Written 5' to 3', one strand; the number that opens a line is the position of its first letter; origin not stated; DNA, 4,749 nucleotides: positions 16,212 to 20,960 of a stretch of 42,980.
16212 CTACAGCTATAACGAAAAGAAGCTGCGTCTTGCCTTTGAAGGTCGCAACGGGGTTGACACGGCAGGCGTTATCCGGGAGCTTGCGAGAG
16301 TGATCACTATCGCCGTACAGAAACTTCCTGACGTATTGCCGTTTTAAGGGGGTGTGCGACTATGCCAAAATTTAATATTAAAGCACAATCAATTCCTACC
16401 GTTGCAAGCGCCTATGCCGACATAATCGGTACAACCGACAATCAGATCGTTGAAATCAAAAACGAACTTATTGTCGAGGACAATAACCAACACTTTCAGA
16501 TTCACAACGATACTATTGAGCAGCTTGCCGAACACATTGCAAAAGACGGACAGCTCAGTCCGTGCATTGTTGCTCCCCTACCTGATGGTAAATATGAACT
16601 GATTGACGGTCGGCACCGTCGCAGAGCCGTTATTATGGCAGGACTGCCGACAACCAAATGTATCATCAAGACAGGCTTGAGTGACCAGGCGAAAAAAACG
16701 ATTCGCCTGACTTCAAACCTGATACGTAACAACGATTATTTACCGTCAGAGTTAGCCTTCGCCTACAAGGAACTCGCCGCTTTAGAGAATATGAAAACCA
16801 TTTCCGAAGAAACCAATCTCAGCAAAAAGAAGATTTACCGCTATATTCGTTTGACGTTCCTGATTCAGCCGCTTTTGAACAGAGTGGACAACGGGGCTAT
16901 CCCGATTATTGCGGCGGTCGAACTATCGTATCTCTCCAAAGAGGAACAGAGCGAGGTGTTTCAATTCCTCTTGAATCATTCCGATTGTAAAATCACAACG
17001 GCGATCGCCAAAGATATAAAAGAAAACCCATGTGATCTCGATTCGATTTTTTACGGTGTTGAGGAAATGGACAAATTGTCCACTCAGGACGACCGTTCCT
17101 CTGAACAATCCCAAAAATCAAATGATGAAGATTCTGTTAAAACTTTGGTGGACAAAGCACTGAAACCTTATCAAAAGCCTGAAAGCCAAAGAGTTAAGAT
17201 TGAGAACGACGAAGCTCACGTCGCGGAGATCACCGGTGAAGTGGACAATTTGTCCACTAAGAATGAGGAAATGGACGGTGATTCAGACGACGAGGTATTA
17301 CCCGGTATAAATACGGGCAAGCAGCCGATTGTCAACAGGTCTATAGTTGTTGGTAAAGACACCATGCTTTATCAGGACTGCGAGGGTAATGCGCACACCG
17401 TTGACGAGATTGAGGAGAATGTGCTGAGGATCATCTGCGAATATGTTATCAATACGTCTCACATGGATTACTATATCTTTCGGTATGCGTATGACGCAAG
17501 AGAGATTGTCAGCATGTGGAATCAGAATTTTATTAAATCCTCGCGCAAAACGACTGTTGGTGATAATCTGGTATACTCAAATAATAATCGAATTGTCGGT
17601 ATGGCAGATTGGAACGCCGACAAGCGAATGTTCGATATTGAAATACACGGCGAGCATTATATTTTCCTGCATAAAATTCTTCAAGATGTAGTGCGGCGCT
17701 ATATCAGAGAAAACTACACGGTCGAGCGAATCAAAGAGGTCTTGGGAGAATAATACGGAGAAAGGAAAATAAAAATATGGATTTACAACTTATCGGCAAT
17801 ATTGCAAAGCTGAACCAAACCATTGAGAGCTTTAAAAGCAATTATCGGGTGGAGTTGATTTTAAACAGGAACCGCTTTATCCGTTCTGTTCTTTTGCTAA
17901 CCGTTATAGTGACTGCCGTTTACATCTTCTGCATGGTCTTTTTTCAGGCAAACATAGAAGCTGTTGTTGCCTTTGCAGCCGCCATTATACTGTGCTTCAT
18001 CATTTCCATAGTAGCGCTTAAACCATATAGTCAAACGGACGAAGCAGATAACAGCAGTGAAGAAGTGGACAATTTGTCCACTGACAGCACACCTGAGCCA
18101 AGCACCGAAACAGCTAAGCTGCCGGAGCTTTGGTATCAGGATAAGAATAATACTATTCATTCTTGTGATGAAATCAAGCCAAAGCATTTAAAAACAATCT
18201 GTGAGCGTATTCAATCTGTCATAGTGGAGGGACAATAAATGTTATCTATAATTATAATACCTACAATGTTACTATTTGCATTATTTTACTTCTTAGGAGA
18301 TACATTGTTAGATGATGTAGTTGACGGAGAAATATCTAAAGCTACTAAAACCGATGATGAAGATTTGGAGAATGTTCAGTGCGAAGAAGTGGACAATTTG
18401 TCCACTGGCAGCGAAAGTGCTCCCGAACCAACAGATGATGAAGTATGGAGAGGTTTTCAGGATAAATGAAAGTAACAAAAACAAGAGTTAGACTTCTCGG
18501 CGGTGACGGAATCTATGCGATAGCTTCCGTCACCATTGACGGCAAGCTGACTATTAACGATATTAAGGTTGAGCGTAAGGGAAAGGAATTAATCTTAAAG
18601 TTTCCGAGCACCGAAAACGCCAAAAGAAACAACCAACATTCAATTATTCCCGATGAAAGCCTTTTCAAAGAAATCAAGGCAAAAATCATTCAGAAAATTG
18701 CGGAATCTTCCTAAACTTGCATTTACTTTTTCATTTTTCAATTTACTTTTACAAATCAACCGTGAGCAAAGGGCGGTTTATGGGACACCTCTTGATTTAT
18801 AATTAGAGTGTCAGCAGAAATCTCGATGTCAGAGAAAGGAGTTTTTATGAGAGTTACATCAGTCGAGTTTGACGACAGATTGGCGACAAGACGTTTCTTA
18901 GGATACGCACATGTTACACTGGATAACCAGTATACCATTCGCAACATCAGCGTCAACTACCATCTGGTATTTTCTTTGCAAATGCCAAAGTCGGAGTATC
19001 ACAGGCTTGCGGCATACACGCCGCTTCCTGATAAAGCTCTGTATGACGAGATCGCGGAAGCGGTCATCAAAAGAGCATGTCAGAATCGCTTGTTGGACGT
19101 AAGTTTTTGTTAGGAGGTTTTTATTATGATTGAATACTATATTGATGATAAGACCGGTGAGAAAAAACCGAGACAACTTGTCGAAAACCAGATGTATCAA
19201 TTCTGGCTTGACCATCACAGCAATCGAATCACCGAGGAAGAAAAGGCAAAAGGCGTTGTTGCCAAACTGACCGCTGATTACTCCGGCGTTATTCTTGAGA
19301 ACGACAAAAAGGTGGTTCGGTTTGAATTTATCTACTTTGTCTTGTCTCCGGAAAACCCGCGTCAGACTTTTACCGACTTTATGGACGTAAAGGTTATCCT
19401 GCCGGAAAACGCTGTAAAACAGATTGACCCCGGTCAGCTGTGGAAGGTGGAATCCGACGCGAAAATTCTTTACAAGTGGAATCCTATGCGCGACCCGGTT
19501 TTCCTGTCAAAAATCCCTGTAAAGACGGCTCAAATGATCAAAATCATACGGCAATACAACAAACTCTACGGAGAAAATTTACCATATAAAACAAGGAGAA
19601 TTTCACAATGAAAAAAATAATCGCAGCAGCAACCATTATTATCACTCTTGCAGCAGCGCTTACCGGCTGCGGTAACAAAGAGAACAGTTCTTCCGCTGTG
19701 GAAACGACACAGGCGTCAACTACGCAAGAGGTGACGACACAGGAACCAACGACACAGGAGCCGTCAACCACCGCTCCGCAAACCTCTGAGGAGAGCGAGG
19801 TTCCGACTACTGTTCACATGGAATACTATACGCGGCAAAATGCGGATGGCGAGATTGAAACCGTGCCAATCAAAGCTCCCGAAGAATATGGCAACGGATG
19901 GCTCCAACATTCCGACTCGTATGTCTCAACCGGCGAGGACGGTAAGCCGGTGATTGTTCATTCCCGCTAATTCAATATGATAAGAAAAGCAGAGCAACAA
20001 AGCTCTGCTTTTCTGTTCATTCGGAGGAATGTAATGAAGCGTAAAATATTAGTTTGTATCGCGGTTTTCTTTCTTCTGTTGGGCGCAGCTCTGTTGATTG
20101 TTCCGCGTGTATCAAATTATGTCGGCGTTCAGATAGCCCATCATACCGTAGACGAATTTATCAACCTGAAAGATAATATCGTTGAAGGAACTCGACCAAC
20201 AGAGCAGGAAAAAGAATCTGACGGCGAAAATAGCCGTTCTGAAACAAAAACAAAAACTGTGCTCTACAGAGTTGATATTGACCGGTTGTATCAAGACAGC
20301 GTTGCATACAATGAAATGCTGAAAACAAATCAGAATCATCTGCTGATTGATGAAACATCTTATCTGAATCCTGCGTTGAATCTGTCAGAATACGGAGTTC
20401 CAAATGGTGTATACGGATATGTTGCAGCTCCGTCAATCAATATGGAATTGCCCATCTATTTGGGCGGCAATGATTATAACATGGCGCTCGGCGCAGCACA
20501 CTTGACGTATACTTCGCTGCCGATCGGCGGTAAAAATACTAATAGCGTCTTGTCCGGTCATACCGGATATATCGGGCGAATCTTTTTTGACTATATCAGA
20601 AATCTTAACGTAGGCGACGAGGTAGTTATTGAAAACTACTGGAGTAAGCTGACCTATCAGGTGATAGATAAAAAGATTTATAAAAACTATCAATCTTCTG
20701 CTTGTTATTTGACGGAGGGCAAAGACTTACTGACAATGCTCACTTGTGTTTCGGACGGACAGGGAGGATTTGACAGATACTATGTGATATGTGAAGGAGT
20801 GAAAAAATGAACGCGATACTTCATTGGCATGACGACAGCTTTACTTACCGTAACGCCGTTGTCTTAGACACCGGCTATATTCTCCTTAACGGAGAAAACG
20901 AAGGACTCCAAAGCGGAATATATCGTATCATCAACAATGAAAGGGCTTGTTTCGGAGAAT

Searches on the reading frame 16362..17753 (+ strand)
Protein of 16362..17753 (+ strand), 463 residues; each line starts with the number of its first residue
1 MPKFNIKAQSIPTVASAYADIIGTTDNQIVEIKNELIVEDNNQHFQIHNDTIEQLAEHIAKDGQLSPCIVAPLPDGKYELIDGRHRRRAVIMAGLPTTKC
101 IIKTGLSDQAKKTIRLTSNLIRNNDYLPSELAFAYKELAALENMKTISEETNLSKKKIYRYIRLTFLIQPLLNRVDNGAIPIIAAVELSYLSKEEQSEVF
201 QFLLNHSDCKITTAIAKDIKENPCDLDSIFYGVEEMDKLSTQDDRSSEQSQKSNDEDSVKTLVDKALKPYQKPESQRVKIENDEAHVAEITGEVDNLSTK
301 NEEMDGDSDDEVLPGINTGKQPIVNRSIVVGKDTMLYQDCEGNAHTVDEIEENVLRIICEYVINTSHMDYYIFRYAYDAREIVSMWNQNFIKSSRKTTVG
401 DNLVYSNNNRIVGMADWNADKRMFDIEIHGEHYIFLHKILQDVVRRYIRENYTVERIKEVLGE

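Call 10: search_protein_families(library=pfam, proteins=[window:16362-17753:+], max_evalue=0.01)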
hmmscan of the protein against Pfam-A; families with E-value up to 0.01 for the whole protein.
window:16362-17753:+ (463 aa): 1 family
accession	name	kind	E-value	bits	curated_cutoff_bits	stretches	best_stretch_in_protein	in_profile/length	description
PF02195.25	ParB_N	-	5.3e-10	39.7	26.3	1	28-120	2-94/95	ParB N-terminal domain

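Call 17: find_homologous_proteins(query=window:16362-17753:+, max_evalue=0.00001)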
Query window:16362-17753:+ (463 aa): 3622 proteins with E <= 0.00001 among 8000 candidates; the best 120 are listed.
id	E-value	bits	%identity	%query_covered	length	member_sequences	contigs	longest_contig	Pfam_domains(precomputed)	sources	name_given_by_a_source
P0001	0.0e+0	1013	98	100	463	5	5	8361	PF02195.27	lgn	-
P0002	1.7e-260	882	86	100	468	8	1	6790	PF02195.27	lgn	-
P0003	5.3e-234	795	79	100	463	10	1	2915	PF02195.27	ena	-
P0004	9.7e-203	692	71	100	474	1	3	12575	PF02195.27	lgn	-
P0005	2.1e-202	691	67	100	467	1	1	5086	PF02195.27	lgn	-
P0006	5.1e-199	680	68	100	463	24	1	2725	PF02195.27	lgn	-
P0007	3.0e-198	677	67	100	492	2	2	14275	PF02195.27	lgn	-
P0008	2.9e-192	657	66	100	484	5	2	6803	PF02195.27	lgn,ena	-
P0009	1.2e-186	639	66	100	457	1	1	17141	PF02195.27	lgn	-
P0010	2.8e-179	615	62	100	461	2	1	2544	PF02195.27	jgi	-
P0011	5.2e-179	614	63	100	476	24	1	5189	PF02195.27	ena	-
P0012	1.7e-173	596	62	100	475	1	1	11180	PF02195.27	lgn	-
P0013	2.2e-173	595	62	100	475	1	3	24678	PF02195.27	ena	-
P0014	1.6e-172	592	62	100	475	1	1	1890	PF02195.27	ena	-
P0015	3.1e-172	591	61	100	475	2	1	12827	PF02195.27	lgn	-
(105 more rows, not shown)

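Call 20: find_related_loci(query=A1, collection=genome_contigs, flank=10000)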
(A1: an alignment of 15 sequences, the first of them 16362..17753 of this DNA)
Query A1 (463 aa) in genome_contigs; peptide patterns used: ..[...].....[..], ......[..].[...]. (x = any residue, [..] = any of these).
108 stretches matched a pattern; 12 encode a relative of the query (tblastn E <= 1e-3); 12 distinct loci.
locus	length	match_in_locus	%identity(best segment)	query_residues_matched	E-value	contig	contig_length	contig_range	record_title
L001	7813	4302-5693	86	1-463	0e+0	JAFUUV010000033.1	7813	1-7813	MAG: Ruminococcus sp. isolate RGIG4846 Roe_deer_Rumen-1__c47416, whole genome shotgun sequence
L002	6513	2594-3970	62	1-463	0e+0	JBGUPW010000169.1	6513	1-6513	MAG: Ruminococcus sp. isolate ruminal_MAG_154 ruminal_MAG_154_contig_0169, whole genome shotgun sequence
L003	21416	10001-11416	60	1-461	9e-180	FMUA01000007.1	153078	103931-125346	Ruminococcaceae bacterium P7 genome assembly, contig: IE30DRAFT_scaffold00006.6, whole genome shotgun sequence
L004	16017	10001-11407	58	1-463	5e-172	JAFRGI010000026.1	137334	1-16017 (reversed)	MAG: Ruminococcus sp. isolate RGIG2444 Goat_Ileum.Co__c714313, whole genome shotgun sequence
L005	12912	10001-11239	60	1-463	3e-170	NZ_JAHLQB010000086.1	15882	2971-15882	Lachnoclostridium sp. MSJ-17 M-17_ctg000166, whole genome shotgun sequence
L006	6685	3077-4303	47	1-461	1e-123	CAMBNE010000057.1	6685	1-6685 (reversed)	MAG: uncultured Clostridia bacterium isolate SRR17382104_bin.37_metaWRAP_v1.3_MAG genome assembly, contig: ERZ10544615.7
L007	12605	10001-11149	47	1-463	4e-119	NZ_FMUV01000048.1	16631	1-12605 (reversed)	Ruminococcus sp. YE282, whole genome shotgun sequence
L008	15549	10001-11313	85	1-463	5e-143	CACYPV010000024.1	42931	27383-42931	MAG: uncultured Ruminococcus sp. isolate RUG12166 genome assembly, contig: RUG12166_asm_24, whole genome shotgun sequenc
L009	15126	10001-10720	62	1-237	2e-93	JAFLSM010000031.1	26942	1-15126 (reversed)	MAG: Ruminococcus sp. isolate HAN027 Seq31, whole genome shotgun sequence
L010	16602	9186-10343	38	26-461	5e-76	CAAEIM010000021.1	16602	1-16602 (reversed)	MAG TPA_asm: Clostridia bacterium, isolate HGM12926, WGS project CAAEIM010000000 data, contig: ERS473294_68_k99_6206, wh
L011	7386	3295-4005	50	4-232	8e-65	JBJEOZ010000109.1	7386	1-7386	MAG: Ruminococcus sp. isolate FUKU04_bin.003 NODE_2046_length_7386_cov_6.545083, whole genome shotgun sequence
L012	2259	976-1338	69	3-119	1e-48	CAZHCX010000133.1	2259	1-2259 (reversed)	MAG TPA_asm: uncultured Clostridium sp. isolate binchicken_co353_441 genome assembly, contig: NODE_118828_length_2259_co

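Call 43: search_solved_structures(query=A1, max_evalue=0.01, show_alignments=2)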
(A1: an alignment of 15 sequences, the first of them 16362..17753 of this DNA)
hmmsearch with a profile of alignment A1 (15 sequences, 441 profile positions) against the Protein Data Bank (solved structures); distinct sequences matched with E-value up to 0.01: 11.
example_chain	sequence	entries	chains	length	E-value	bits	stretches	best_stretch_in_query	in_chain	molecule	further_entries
4umk_A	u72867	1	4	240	2e-15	60.1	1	12-223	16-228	PROBABLE CHROMOSOME-PARTITIONING PROTEIN PARB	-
7ng0_A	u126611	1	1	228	1.1e-12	51.1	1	32-168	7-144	Nucleoid occlusion protein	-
7nfu_A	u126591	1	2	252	1.1e-12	51.1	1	31-167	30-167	Nucleoid occlusion protein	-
7ol9_A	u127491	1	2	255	1.2e-11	47.7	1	25-179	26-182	Nucleoid occlusion protein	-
1vz0_A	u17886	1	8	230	3.6e-10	42.8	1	47-179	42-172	Chromosome-partitioning protein Spo0J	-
6t1f_A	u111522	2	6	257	9.8e-08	34.8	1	46-167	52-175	Chromosome-partitioning protein ParB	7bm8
6sdk_A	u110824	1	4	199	2.7e-07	33.3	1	47-178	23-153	Stage 0 sporulation protein J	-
7bnk_A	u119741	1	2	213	2.2e-05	27.1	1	32-140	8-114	ParB family protein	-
7o0n_A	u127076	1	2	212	2.6e-05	26.8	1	32-140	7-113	ParB family protein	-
7bnr_A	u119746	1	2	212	8.3e-05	25.1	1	47-140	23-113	ParB family protein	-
6ky4_A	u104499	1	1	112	0.0054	19.2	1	30-116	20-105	Sulfiredoxin, chloroplastic/mitochondrial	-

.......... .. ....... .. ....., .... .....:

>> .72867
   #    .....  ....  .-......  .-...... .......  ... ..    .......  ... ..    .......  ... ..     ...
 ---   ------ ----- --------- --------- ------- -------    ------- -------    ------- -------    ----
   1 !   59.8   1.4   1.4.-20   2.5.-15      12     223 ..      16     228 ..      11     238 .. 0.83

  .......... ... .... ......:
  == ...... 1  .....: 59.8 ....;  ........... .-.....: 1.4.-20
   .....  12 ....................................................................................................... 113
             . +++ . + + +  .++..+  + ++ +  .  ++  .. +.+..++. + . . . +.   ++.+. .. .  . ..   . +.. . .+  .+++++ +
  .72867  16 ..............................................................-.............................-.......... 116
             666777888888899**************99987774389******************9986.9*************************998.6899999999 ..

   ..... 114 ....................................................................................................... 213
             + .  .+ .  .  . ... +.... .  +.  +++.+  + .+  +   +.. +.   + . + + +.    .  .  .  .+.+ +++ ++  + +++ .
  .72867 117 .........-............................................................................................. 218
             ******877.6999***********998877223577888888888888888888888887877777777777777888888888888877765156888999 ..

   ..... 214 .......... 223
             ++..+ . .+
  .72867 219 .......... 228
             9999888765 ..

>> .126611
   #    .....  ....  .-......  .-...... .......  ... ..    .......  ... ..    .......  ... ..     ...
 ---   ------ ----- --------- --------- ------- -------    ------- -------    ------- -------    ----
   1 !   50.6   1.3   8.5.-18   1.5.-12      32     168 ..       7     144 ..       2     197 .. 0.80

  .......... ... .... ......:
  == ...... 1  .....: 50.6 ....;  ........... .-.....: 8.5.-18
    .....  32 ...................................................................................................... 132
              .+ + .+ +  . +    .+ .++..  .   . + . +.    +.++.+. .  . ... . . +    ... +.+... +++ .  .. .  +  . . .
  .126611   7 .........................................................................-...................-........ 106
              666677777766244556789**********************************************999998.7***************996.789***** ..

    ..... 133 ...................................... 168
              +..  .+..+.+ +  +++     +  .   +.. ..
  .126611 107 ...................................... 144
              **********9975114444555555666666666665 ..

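Call 69: search_protein_families(library=ncbifam, proteins=[window:16362-17753:+], max_evalue=0.01)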
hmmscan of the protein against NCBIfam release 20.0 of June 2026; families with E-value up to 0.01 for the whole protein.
window:16362-17753:+ (463 aa): 6 families
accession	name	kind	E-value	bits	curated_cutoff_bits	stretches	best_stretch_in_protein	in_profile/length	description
TIGR00180.1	parB_part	domain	2.6e-19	69.7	58.45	1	27-198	3-180/186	ParB/RepB/Spo0J family partition protein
TIGR04285.1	nucleoid_noc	exception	1.1e-13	51.2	315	1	29-206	2-180/255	nucleoid occlusion protein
TIGR03734.1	PRTRC_parB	hypoth_equivalog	4.9e-08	32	278.6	1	39-228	4-195/555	PRTRC system ParB family protein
TIGR03454.1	partition_RepB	equivalog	1.5e-06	27.8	201.5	1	26-123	61-159/325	plasmid partitioning protein RepB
NF053625.1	SerKinSerKArch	equivalog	0.00018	20.7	380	1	39-112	22-97/244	ADP-dependent L-serine kinase SerK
NF010440.0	PRK13866.1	equivalog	0.00044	19.5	522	1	51-125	89-163/336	plasmid partitioning protein RepB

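Call 73: predict_structure(alignment_id=A5)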
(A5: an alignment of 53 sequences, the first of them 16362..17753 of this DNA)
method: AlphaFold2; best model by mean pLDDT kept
length: 463 residues; sequences in the alignment: 53
mean_pLDDT: 72.9   pTM: 0.43
mean pLDDT of the five models: 72.9, 66.7, 66.2, 64.5, 62.1
residues with pLDDT >= 90: 156; 70-90: 162; 50-70: 21; < 50: 124
segments of 3 or more residues with pLDDT < 50: 1-12, 15-26, 233-260, 266-332, 404-406
pLDDT, mean of each block of 10 residues (from residue 1): 42 45 54 89 75 86 84 89 87 91 85 78 74 86 83 85 90 88 91 93 90 92 91 47 34 38 47 32 28 28 29 33 32 78 91 93 93 93 92 82 58 87 88 94 94 92 87
secondary structure, 60 per line:
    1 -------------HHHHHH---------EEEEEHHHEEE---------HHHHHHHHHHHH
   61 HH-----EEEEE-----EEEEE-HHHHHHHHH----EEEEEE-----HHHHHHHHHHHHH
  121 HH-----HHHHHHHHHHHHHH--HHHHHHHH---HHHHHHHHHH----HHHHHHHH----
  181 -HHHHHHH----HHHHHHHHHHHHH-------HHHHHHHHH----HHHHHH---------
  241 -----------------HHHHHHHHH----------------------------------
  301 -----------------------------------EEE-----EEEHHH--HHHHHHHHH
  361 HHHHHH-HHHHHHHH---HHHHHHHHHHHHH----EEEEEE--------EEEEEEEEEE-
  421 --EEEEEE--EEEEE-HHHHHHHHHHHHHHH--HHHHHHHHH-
elements in order: H14-19 E29-33 E37-39 H49-62 E68-72 E78-82 H84-92 E97-102 H108-122 H128-141 H144-151 H155-164 H169-176 H182-188 H193-205 H213-221 H226-231 H258-266 E336-338 E344-346 H352-366 H368-375 H379-391 E396-401 E410-419 E423-428 E431-435 H437-451 H454-462

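Call 77: fold_search(model_id=the predicted structure, library=pdb)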
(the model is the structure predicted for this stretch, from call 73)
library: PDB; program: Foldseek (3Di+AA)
matches with E <= 10: 180; with E <= 0.001: 36
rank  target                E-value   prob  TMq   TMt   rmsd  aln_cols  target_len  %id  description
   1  7nfu_B                6.6e-11  1.00  0.33  0.64   4.7       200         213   24  Crystal structure of C-terminally truncated Geobacillus thermoleovorans nucleoid occlusion protein Noc (released 2021-02-17)
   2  7bnk_B                8.5e-11  1.00  0.20  0.45  13.2       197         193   21  Crystal structure of ParB from Myxococcus xanthus bound to CDP and Monothiophosphate (released 2021-09-08)
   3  7bnk_A                8.5e-11  1.00  0.20  0.44  13.2       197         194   21  Crystal structure of ParB from Myxococcus xanthus bound to CDP and Monothiophosphate (released 2021-09-08)
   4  7nfu_A                1.0e-10  1.00  0.34  0.64   4.2       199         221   25  Crystal structure of C-terminally truncated Geobacillus thermoleovorans nucleoid occlusion protein Noc (released 2021-02-17)
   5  7o0n_A                1.8e-10  1.00  0.20  0.45  13.2       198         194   21  Crystal structure of a ParB E93A mutant from Myxococcus xanthus bound to CDP and monothiophosphate (released 2021-09-15)
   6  7bnr_A                4.6e-10  1.00  0.19  0.44  13.2       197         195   21  Crystal structure of a ParB Q52A mutant from Myxococcus xanthus bound to CTPyS (released 2021-09-08)
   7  7ol9_B                4.9e-10  1.00  0.20  0.42  14.3       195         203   27  Crystal structure of C-terminally truncated Bacillus subtilis nucleoid occlusion protein (Noc) complexed to the Noc-bi (released 2022-03-09)
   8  6sdk_A                5.1e-10  1.00  0.20  0.44  13.2       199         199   22  Crystal structure of bacterial ParB dimer bound to CDP (released 2019-10-23)
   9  7bnr_B                6.6e-10  1.00  0.20  0.45  13.1       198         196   21  Crystal structure of a ParB Q52A mutant from Myxococcus xanthus bound to CTPyS (released 2021-09-08)
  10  8qa9_A                8.1e-10  1.00  0.32  0.64   4.8       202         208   22  Crystal structure of the RK2 plasmid encoded co-complex of the C-terminally truncated transcriptional repressor protei (released 2024-02-21)
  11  6sdk_B                1.5e-09  1.00  0.20  0.44  13.4       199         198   22  Crystal structure of bacterial ParB dimer bound to CDP (released 2019-10-23)
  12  8qa9_B                1.6e-09  1.00  0.33  0.65   4.6       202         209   22  Crystal structure of the RK2 plasmid encoded co-complex of the C-terminally truncated transcriptional repressor protei (released 2024-02-21)
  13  7ng0                  1.9e-09  1.00  0.20  0.45  13.2       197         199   24  Crystal structure of N- and C-terminally truncated Geobacillus thermoleovorans nucleoid occlusion protein Noc (released 2021-02-17)
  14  8qa8_C                2.0e-09  1.00  0.19  0.40  13.5       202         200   22  Crystal structure of the C-terminally truncated transcriptional repressor protein KorB from the RK2 plasmid complexed  (released 2024-02-21)
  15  6t1f_D                2.3e-09  1.00  0.33  0.71   4.0       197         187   20  Crystal structure of the C-terminally truncated chromosome-partitioning protein ParB from Caulobacter crescentus compl (released 2020-10-14)
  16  8qa8_F                2.4e-09  1.00  0.19  0.41  13.7       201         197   21  Crystal structure of the C-terminally truncated transcriptional repressor protein KorB from the RK2 plasmid complexed  (released 2024-02-21)
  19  8qa8_A                2.6e-09  1.00  0.19  0.40  13.8       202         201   22  Crystal structure of the C-terminally truncated transcriptional repressor protein KorB from the RK2 plasmid complexed  (released 2024-02-21)
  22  8qa8_B                4.9e-09  1.00  0.19  0.40  13.9       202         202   22  Crystal structure of the C-terminally truncated transcriptional repressor protein KorB from the RK2 plasmid complexed  (released 2024-02-21)
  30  4umk_A                7.2e-05  1.00  0.22  0.53  14.5       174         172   26  The complex of Spo0J and parS DNA in chromosomal partition system (released 2015-05-13)
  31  4umk_B                7.2e-05  1.00  0.22  0.51  15.7       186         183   24  The complex of Spo0J and parS DNA in chromosomal partition system (released 2015-05-13)
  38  4umk_C                2.3e-03  1.00  0.23  0.50  14.0       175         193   26  The complex of Spo0J and parS DNA in chromosomal partition system (released 2015-05-13)
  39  4umk_D                4.0e-03  1.00  0.22  0.54  14.3       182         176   25  The complex of Spo0J and parS DNA in chromosomal partition system (released 2015-05-13)
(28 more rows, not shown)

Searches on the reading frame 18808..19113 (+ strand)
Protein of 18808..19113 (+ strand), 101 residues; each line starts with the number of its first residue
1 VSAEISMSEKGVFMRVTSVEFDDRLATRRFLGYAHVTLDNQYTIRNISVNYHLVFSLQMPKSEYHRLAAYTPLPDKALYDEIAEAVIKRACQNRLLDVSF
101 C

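Call 10: search_protein_families(library=pfam, proteins=[window:18808-19113:+], max_evalue=0.01)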
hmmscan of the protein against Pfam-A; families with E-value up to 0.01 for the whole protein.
window:18808-19113:+ (101 aa): 1 family
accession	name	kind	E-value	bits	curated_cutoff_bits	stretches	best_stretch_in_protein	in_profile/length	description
PF04026.17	SpoVG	-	0.0041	17.7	29.6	1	14-50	1-37/82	SpoVG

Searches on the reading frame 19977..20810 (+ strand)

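Call 10: search_protein_families(library=pfam, proteins=[window:19977-20810:+], max_evalue=0.01)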
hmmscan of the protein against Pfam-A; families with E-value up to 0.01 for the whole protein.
window:19977-20810:+ (277 aa): 1 family
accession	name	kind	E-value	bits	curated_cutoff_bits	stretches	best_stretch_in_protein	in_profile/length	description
PF04203.18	Sortase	-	1.3e-18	67.4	26.6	1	151-273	3-123/125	Sortase domain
